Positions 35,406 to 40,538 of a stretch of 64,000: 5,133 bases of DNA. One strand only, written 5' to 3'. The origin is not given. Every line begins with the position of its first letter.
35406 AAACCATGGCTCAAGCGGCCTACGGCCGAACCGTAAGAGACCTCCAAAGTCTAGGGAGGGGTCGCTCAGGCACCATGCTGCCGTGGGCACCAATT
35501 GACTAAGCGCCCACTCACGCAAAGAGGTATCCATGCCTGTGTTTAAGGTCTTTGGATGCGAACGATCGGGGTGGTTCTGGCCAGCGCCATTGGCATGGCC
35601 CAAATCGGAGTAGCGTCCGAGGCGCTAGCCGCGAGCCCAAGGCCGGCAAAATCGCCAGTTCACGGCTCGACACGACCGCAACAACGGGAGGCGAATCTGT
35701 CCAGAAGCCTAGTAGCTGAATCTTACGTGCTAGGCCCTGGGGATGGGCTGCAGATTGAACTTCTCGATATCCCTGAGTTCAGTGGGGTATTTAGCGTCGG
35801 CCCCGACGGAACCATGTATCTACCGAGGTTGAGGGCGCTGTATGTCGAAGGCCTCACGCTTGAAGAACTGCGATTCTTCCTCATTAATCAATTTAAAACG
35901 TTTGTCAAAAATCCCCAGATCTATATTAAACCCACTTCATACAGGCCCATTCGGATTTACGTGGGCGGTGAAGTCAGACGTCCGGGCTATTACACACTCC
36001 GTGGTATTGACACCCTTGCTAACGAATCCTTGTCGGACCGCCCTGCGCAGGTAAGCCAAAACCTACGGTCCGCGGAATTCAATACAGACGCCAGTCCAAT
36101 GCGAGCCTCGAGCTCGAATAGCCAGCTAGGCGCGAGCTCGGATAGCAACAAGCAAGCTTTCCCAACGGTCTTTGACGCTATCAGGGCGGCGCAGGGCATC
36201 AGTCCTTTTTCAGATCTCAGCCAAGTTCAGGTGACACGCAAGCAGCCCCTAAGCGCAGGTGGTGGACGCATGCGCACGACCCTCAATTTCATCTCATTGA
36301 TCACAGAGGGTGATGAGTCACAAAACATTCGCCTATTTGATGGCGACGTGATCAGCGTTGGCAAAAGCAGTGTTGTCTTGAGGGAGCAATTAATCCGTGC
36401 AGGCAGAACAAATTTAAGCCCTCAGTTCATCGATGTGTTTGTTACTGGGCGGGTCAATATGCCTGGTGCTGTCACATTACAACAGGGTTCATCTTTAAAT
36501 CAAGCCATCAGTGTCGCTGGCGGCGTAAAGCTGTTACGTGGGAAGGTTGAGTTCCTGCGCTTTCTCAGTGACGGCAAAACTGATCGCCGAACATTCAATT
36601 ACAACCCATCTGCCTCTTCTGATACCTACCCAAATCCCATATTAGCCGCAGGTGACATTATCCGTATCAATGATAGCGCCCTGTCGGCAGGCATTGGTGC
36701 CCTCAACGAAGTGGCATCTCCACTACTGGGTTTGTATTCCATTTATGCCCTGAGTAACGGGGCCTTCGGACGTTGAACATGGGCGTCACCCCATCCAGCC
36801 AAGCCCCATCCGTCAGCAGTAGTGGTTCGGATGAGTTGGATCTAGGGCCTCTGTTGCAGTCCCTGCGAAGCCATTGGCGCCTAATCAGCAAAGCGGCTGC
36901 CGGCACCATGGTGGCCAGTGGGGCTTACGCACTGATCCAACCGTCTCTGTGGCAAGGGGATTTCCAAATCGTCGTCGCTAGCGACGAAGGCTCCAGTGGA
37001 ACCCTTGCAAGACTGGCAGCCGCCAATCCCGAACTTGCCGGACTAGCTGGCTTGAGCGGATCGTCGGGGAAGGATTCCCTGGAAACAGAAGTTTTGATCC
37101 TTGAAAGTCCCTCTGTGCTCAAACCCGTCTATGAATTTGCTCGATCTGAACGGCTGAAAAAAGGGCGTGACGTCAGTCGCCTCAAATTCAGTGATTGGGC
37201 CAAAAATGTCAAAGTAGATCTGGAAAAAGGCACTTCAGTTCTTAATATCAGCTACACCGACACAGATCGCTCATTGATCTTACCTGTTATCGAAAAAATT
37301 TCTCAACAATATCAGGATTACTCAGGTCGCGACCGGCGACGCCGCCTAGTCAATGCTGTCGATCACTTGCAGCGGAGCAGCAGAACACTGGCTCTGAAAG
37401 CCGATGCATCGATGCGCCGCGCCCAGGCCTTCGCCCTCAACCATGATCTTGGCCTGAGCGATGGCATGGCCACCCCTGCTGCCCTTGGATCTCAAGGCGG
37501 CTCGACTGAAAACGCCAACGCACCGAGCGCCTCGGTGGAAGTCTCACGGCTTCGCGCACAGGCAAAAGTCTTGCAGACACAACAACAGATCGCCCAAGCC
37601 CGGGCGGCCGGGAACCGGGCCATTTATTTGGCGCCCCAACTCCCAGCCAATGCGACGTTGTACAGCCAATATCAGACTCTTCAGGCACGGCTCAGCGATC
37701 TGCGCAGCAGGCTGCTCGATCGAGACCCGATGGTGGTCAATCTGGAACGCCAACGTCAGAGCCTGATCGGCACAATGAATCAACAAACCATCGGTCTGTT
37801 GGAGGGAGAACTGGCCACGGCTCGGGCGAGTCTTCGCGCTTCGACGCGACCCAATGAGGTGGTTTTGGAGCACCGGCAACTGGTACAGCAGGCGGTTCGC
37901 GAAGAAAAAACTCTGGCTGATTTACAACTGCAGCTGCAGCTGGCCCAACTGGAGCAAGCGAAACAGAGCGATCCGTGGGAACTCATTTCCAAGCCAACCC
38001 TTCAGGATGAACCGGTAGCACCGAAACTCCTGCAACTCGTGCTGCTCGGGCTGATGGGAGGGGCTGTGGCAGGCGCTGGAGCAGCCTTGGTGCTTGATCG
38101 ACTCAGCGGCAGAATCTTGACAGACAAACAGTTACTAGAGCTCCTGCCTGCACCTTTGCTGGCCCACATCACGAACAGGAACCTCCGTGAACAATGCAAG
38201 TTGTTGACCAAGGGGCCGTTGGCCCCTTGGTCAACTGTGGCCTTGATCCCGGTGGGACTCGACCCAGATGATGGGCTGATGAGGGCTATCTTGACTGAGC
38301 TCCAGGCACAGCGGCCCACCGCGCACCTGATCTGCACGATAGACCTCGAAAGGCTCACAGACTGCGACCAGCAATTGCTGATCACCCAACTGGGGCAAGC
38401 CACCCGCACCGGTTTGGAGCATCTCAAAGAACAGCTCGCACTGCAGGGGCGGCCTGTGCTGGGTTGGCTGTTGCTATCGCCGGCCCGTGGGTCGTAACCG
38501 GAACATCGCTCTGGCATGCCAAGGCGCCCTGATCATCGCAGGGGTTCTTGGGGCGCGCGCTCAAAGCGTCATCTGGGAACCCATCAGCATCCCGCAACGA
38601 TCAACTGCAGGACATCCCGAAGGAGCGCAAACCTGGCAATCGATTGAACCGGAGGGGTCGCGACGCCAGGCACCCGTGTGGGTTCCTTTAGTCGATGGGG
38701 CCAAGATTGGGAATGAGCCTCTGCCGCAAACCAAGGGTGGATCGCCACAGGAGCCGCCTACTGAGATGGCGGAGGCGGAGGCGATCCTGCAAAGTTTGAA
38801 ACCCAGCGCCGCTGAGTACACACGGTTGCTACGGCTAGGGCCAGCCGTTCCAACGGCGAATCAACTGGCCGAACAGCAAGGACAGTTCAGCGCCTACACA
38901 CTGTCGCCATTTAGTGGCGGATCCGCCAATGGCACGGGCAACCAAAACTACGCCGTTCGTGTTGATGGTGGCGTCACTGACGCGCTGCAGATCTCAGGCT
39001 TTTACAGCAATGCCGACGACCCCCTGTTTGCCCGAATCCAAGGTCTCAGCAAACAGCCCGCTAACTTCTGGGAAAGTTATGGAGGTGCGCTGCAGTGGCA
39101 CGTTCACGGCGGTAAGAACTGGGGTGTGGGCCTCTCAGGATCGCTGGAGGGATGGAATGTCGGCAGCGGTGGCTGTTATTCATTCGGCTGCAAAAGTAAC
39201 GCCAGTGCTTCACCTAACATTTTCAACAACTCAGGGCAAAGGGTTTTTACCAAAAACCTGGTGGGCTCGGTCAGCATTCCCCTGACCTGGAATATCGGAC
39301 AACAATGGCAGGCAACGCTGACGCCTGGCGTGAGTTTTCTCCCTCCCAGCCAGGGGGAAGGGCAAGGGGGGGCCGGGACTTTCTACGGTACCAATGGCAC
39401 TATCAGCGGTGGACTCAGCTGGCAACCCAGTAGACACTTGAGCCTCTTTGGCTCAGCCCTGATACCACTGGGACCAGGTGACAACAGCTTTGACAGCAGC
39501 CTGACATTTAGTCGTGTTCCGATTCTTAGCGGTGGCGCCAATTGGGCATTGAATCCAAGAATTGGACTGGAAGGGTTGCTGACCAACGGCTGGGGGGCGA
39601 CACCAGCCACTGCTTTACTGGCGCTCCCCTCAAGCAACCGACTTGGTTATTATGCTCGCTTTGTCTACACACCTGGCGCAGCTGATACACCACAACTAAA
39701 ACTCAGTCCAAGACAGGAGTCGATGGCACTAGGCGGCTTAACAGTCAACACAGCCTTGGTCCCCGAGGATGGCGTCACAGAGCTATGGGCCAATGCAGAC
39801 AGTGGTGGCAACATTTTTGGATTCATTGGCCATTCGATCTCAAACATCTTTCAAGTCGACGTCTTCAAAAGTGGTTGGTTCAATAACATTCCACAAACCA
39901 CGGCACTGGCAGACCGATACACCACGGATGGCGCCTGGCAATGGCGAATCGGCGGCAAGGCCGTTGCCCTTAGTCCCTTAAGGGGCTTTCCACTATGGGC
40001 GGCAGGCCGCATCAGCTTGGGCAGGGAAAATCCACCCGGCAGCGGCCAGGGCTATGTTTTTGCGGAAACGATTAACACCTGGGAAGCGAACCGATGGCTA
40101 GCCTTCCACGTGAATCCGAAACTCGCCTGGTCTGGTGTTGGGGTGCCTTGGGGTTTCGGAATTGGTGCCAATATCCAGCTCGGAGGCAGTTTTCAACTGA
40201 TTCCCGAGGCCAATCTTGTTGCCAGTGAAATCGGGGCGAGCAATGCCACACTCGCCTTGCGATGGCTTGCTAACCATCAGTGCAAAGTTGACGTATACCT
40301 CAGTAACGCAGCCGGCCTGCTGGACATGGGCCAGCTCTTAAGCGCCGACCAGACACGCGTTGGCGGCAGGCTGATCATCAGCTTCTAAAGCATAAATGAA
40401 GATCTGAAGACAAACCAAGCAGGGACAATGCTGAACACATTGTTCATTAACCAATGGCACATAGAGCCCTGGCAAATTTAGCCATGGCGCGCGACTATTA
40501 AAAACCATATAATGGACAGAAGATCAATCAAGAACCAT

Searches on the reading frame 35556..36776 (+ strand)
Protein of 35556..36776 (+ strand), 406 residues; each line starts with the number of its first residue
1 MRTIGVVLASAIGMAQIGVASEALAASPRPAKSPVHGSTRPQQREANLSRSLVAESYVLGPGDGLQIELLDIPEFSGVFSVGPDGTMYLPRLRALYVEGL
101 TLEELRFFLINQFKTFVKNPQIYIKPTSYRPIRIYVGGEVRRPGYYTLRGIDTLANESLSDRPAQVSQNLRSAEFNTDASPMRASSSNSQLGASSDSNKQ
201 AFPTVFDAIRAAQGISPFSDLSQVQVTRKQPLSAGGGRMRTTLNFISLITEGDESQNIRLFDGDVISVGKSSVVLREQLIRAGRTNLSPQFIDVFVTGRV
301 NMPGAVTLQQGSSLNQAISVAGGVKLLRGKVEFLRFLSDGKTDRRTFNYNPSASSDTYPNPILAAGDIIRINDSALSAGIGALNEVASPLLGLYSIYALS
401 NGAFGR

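Call 9: search_protein_families(library=pfam, proteins=[window:35556-36776:+])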
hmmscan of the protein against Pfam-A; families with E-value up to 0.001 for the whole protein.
window:35556-36776:+ (406 aa): 3 families
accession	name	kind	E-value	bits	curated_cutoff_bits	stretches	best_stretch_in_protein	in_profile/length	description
PF10531.15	SLBB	-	9.8e-15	54.6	27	1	294-326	2-34/55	SLBB domain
PF02563.21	Poly_export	-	1.9e-14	54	28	1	54-124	4-74/77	Polysaccharide biosynthesis/export protein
PF22461.2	SLBB_2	-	3e-13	50.1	27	2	294-325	3-35/79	SLBB domain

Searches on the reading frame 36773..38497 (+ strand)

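Call 9: search_protein_families(library=pfam, proteins=[window:36773-38497:+])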
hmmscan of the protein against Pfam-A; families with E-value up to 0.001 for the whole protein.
window:36773-38497:+ (574 aa): 2 families
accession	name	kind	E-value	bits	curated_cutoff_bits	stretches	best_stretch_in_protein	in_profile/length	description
PF02706.20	Wzz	-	9.2e-11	42.4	25.5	1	20-119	1-87/91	Chain length determinant protein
PF13807.11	GNVR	-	0.00077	19.8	27.7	0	384-440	23-79/82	G-rich domain on putative tyrosine kinase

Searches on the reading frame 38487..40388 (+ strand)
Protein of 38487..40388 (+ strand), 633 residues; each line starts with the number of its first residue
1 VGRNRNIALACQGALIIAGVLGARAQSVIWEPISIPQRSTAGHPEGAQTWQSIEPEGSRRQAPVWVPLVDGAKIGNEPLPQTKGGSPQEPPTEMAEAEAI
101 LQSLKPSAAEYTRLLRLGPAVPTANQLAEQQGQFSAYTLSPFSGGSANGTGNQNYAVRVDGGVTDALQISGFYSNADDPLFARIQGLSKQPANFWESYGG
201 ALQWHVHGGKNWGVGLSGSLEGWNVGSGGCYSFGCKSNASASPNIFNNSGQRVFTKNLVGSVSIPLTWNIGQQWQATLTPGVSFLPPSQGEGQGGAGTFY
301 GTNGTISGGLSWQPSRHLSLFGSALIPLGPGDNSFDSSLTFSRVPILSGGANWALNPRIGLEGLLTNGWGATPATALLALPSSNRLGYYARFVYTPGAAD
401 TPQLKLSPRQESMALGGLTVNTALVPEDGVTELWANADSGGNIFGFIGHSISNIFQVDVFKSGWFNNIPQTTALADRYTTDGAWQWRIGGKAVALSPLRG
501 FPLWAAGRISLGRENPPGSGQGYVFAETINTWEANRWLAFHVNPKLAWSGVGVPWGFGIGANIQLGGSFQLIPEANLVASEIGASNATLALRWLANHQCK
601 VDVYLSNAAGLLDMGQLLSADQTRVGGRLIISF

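Call 9: search_protein_families(library=pfam, proteins=[window:38487-40388:+])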
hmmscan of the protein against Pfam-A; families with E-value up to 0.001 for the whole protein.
window:38487-40388:+ (633 aa): 0 families

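Call 110: predict_structure(alignment_id=A2)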
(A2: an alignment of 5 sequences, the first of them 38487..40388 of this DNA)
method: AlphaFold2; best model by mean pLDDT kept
length: 633 residues; sequences in the alignment: 5
mean_pLDDT: 52.5   pTM: 0.43
mean pLDDT of the five models: 52.5, 49.6, 43.6, 37.2, 36.7
residues with pLDDT >= 90: 0; 70-90: 114; 50-70: 287; < 50: 232
segments of 3 or more residues with pLDDT < 50: 1-127, 140-152, 238-241, 287-298, 398-423, 469-479, 497-501, 515-522, 548-553, 609-619
pLDDT, mean of each block of 10 residues (from residue 1): 24 25 23 23 24 24 22 24 30 39 31 35 42 53 34 56 63 61 51 64 70 76 61 49 53 61 77 75 58 42 69 69 71 59 70 59 64 56 56 53 29 34 56 73 69 60 59 43 56 50 53 46 53 60 56 56 70 67 65 71 67 42 70 77
secondary structure, 60 per line:
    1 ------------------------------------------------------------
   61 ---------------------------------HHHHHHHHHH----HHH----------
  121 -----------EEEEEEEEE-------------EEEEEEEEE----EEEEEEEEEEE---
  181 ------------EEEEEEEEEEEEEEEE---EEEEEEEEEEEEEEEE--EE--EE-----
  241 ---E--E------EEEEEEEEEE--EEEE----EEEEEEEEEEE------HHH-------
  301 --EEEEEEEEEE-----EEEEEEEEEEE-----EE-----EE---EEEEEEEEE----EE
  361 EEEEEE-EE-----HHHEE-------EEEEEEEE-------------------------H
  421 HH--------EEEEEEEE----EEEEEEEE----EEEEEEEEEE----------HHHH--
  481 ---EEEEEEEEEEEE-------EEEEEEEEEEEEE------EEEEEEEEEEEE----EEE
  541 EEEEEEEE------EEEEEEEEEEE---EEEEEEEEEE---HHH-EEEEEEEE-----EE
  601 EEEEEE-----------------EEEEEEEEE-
elements in order: H94-103 E132-140 E154-162 E167-177 E193-208 E212-227 E254-263 E266-269 E274-284 E303-312 E318-328 E346-354 E359-366 E387-394 E431-438 E443-450 E455-464 H475-478 E484-495 E503-515 E522-533 E538-548 E555-565 E569-578 E586-593 E599-606 E624-632
